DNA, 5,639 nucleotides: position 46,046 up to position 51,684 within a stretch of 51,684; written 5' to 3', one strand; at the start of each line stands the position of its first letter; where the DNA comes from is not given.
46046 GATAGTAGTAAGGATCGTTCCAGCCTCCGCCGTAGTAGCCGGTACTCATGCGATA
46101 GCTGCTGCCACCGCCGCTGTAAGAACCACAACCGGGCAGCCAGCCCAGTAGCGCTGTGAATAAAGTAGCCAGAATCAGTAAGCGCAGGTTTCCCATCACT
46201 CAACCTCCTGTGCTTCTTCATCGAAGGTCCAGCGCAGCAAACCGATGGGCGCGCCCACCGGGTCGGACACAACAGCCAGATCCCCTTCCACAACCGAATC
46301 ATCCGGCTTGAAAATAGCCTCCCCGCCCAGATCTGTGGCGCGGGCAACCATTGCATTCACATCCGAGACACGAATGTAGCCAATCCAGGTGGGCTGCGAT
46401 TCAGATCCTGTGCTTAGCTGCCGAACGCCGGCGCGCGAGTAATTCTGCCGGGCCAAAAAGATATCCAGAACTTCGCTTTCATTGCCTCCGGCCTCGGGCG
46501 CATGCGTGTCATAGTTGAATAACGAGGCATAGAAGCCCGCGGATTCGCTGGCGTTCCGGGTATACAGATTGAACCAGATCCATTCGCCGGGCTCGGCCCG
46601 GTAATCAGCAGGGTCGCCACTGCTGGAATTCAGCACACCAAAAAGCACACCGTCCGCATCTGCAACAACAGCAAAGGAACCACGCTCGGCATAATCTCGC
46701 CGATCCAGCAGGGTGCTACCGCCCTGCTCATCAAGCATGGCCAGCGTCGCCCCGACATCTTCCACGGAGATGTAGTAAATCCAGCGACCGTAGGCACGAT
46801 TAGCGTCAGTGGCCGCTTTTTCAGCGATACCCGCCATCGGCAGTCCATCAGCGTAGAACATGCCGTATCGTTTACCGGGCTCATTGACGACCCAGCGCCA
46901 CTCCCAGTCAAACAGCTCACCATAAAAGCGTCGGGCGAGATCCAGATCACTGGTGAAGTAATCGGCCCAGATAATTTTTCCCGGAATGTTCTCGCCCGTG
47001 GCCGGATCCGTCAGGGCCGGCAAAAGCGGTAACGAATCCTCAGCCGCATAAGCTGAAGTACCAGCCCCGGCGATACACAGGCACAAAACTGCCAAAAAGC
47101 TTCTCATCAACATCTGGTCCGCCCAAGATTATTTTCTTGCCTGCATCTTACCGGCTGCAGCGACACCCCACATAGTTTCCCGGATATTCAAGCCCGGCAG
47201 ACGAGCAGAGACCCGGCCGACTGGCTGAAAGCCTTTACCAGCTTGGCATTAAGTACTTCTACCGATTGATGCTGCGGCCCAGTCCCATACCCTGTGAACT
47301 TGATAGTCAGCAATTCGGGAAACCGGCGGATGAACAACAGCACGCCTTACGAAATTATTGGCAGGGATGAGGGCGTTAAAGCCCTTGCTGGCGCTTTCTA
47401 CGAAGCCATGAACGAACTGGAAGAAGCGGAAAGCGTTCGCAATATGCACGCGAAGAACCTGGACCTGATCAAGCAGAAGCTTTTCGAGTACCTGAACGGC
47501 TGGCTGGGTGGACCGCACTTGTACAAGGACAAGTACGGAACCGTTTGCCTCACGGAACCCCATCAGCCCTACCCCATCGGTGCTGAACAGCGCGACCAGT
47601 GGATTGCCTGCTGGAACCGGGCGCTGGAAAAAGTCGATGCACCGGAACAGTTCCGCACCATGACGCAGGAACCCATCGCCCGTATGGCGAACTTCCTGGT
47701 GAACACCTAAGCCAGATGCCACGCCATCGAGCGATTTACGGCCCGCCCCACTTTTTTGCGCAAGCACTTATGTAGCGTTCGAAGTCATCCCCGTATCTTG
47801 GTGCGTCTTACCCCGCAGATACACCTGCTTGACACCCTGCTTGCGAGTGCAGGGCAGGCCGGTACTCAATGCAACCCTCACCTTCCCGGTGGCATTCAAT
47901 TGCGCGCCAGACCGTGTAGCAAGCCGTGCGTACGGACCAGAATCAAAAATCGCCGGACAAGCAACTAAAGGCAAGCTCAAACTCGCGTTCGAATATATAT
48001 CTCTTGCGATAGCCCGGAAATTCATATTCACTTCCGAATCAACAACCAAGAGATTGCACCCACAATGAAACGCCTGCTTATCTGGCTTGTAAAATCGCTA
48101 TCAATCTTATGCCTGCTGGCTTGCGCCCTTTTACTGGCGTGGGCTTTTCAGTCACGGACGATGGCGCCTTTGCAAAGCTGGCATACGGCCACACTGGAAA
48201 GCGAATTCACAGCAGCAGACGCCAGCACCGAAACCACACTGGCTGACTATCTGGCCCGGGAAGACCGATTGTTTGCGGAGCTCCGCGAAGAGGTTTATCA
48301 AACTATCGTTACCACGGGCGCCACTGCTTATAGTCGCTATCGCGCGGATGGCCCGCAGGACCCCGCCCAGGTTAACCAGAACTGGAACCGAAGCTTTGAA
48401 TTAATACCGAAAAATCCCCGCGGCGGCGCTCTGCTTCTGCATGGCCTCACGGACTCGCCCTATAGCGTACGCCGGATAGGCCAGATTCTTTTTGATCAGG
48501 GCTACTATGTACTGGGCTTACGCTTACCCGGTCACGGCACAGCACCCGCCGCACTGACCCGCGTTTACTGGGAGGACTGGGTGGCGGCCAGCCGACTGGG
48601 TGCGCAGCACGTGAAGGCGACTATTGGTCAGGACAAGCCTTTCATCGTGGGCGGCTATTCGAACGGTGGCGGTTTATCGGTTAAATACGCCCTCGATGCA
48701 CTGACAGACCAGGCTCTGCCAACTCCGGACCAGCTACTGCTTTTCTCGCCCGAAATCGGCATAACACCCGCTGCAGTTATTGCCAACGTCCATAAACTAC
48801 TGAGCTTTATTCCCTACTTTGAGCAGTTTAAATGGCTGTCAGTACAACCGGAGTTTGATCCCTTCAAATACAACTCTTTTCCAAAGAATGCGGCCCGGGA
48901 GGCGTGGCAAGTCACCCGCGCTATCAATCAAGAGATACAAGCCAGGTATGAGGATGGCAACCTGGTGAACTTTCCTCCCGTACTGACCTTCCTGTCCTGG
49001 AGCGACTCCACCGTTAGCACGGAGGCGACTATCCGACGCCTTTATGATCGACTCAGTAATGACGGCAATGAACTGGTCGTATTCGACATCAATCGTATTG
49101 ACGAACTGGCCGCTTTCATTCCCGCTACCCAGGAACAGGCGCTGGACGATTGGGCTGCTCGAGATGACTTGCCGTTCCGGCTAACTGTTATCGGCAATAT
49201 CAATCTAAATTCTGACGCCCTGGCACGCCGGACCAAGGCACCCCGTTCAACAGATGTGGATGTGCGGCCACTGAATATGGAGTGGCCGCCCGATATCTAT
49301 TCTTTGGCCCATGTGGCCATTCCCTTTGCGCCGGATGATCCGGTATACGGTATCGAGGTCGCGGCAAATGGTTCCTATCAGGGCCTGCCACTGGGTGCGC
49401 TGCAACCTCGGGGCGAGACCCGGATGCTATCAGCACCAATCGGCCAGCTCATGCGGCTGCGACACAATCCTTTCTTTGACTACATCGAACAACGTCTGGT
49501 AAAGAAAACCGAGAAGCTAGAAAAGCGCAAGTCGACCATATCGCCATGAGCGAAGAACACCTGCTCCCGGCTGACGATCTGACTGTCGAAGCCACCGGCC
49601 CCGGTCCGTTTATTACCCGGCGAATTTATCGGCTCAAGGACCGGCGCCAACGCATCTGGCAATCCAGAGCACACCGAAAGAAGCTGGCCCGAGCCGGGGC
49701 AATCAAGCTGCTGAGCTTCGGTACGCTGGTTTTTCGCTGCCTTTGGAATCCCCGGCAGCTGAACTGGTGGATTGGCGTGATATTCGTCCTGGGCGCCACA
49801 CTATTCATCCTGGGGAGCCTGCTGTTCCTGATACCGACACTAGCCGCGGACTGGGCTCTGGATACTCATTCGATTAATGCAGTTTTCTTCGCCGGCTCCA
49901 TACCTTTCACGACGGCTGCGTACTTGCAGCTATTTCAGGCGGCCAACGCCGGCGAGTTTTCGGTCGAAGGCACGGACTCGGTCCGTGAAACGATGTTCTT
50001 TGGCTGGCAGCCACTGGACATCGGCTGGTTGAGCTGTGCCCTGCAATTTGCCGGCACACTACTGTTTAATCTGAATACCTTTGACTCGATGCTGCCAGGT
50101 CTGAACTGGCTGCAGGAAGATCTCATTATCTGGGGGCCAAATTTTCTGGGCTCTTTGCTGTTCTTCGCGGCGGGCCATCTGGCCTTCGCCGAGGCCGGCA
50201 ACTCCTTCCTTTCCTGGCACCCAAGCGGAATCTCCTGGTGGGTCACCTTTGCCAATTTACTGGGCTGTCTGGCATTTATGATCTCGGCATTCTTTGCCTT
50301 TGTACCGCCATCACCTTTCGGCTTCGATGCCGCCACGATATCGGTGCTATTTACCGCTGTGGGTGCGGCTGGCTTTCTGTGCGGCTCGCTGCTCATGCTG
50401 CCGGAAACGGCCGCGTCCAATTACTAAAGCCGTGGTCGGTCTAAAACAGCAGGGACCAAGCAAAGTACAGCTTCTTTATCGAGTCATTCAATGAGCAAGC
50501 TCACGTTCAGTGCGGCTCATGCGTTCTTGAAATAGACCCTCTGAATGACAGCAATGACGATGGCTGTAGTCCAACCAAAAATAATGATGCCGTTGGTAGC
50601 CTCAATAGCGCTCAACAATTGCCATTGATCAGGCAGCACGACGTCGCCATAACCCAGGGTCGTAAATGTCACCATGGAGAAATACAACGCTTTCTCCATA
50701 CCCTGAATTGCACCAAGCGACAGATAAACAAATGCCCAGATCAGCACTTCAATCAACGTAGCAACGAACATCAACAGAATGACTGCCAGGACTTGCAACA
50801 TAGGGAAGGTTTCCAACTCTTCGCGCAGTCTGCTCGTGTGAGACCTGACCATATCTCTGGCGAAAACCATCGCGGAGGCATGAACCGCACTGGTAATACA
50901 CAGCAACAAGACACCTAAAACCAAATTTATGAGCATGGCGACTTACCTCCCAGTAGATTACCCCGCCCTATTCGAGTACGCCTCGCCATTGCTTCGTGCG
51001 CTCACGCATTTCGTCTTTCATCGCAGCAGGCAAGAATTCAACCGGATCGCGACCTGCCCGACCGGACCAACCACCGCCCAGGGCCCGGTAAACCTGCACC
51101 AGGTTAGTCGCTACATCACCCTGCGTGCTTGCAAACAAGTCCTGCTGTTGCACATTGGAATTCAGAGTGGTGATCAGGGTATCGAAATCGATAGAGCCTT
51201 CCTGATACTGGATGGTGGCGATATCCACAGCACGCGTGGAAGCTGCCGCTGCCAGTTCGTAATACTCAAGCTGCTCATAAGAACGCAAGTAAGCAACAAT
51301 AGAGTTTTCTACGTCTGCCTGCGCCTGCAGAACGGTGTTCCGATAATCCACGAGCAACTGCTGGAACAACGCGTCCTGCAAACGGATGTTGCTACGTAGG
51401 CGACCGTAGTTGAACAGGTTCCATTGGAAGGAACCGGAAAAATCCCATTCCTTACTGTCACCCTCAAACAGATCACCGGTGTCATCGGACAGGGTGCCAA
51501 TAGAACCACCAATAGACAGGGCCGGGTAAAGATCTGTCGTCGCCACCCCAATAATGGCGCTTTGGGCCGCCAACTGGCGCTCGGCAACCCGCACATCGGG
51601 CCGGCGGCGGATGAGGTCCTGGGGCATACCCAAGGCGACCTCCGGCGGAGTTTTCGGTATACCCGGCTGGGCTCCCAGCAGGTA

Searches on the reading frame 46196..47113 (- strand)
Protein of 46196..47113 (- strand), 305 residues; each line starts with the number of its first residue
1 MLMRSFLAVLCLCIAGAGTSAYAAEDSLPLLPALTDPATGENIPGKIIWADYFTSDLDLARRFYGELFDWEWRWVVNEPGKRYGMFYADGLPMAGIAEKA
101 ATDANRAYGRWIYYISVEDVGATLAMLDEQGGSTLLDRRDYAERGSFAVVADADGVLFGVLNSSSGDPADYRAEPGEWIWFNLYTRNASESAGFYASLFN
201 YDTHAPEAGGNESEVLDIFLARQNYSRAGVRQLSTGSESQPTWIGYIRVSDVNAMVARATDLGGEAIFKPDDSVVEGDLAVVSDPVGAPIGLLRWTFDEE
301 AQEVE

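Call 35: search_protein_families(library=pfam, proteins=[window:46196-47113:-], max_evalue=10)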
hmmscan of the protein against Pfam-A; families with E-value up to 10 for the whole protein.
window:46196-47113:- (305 aa): 3 families
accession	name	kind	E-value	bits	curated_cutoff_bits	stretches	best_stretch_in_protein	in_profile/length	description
PF00903.31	Glyoxalase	-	2.8e-12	47.5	20.6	2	47-158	2-119/121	Glyoxalase/Bleomycin resistance protein/Dioxygenase superfamily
PF18029.7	Glyoxalase_6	-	1.5e-10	42.1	23.6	2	185-290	6-103/106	Glyoxalase-like domain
PF21936.2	Pcf11_C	-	0.44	11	26.7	1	169-184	25-40/54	Pcf11, C-terminal domain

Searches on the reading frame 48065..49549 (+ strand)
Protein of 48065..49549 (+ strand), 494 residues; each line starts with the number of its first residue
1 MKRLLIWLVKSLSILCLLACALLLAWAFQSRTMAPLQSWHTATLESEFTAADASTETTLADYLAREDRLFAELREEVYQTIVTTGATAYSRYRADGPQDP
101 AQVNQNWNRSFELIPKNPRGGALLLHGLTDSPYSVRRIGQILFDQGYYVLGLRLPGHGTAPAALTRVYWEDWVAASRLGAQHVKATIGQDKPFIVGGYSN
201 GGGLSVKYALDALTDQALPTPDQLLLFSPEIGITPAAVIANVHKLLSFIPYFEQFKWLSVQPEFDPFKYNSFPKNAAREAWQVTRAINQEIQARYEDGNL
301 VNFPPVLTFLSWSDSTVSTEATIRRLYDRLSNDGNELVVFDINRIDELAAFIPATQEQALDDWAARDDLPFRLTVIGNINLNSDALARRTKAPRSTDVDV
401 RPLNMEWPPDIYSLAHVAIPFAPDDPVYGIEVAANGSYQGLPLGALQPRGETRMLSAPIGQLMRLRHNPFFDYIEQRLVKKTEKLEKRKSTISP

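Call 35: search_protein_families(library=pfam, proteins=[window:48065-49549:+], max_evalue=10)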
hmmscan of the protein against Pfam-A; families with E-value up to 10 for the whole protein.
window:48065-49549:+ (494 aa): 6 families
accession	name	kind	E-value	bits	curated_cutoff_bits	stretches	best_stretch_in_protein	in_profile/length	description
PF12146.15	Hydrolase_4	-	2.8e-10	40.3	27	1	117-340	2-227/239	Serine aminopeptidase, S33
PF00561.26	Abhydrolase_1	-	1.7e-07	31.6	25.8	1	123-212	4-90/245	alpha/beta hydrolase fold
PF12697.13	Abhydrolase_6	-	6.5e-07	30.7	26.3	1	123-337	2-195/217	Alpha/beta hydrolase family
PF07859.19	Abhydrolase_3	-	0.0036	17.5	25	1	160-232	40-109/210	alpha/beta hydrolase fold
PF14258.12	DUF4350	-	0.0085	16.8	30.4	1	281-354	13-84/181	Domain of unknown function (DUF4350)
PF02516.20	STT3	-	0.043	13.7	24.5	1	245-312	18-80/405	Oligosaccharyl transferase STT3, N-terminal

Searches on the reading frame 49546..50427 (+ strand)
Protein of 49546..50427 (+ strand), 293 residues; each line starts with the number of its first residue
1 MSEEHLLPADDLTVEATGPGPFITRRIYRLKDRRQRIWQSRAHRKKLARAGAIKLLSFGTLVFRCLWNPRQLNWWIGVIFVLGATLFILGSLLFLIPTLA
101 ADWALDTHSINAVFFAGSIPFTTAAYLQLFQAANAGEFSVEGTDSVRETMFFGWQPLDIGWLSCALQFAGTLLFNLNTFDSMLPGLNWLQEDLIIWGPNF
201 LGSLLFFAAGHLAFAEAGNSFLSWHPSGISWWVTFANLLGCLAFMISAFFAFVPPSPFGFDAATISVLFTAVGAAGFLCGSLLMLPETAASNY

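Call 35: search_protein_families(library=pfam, proteins=[window:49546-50427:+], max_evalue=10)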
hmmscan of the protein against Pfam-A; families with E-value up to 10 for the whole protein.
window:49546-50427:+ (293 aa): 1 family
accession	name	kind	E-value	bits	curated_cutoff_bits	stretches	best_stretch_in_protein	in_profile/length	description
PF14145.11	YrhK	-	3e-05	24.2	26.1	1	78-131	9-56/58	YrhK-like protein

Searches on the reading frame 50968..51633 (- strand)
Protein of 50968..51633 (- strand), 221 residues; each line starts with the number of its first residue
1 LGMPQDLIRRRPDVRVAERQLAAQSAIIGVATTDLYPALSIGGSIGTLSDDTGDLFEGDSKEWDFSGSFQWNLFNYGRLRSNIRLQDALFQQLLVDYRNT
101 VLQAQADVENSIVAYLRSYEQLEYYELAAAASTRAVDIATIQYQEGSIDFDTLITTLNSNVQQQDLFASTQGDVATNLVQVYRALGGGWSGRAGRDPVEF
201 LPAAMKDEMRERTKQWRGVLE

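Call 35: search_protein_families(library=pfam, proteins=[window:50968-51633:-], max_evalue=10)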
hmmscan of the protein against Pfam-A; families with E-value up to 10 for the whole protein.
window:50968-51633:- (221 aa): 1 family
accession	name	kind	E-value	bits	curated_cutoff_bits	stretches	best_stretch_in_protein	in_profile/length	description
PF02321.23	OEP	-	3.7e-21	76.2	22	1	8-186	9-187/187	Outer membrane efflux protein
